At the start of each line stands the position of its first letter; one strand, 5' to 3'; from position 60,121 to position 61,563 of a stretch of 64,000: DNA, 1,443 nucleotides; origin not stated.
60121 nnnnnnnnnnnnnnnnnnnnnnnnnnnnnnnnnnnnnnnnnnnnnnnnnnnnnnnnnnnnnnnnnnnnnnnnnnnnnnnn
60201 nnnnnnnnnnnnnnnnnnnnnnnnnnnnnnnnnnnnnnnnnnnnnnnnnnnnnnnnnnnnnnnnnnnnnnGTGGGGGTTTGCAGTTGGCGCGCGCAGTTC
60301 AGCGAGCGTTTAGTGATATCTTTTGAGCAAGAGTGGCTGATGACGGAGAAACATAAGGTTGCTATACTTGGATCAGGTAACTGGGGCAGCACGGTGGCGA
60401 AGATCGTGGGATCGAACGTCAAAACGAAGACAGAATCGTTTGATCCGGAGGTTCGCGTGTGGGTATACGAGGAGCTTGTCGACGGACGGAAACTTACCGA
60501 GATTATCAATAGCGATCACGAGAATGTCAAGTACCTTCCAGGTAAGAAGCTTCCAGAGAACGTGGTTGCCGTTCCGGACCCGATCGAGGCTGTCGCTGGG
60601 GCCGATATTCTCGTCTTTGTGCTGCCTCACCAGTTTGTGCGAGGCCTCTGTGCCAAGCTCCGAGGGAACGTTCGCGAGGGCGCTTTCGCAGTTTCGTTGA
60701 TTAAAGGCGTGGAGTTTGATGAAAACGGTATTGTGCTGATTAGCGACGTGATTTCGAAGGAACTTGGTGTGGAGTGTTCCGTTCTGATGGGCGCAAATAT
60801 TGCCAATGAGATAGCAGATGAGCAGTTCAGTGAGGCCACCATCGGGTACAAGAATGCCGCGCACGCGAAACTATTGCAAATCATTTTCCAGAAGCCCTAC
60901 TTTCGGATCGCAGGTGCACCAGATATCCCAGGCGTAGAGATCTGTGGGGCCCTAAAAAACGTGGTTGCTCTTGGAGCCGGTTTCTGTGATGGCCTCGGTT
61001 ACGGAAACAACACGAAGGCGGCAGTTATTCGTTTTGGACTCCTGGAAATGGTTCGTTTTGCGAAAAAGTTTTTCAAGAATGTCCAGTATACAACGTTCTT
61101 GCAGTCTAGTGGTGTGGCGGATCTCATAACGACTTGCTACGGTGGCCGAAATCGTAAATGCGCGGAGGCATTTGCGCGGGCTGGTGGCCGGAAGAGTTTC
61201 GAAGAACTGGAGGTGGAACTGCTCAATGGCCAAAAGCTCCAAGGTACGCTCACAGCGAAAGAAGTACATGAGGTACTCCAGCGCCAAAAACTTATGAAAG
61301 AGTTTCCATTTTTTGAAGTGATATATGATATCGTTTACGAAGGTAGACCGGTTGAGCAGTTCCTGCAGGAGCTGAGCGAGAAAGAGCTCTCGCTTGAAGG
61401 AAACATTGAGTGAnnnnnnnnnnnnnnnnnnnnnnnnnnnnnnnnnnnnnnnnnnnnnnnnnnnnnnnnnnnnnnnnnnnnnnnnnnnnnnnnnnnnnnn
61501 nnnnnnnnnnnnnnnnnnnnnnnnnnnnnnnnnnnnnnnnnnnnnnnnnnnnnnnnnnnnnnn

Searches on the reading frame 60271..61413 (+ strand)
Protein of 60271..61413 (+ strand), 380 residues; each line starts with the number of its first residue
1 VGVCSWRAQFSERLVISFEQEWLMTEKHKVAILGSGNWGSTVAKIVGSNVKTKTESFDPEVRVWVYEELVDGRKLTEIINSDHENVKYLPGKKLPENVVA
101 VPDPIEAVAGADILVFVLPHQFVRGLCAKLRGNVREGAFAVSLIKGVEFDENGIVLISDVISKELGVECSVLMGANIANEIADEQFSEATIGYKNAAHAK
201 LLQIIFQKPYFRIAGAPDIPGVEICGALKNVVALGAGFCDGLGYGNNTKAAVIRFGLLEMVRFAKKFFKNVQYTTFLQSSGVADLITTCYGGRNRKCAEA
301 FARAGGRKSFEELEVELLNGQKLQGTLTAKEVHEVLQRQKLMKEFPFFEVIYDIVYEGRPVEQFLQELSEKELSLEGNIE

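Call 34: search_protein_families(library=pfam, proteins=[window:60271-61413:+], max_evalue=0.00001)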
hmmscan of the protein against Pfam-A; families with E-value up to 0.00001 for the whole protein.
window:60271-61413:+ (380 aa): 2 families
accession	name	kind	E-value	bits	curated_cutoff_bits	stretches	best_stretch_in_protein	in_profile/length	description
PF07479.19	NAD_Gly3P_dh_C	-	2.4e-46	157.9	25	1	218-365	1-141/142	NAD-dependent glycerol-3-phosphate dehydrogenase C-terminus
PF01210.29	NAD_Gly3P_dh_N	-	2.2e-44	151.7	23.1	1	29-198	1-157/158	NAD-dependent glycerol-3-phosphate dehydrogenase N-terminus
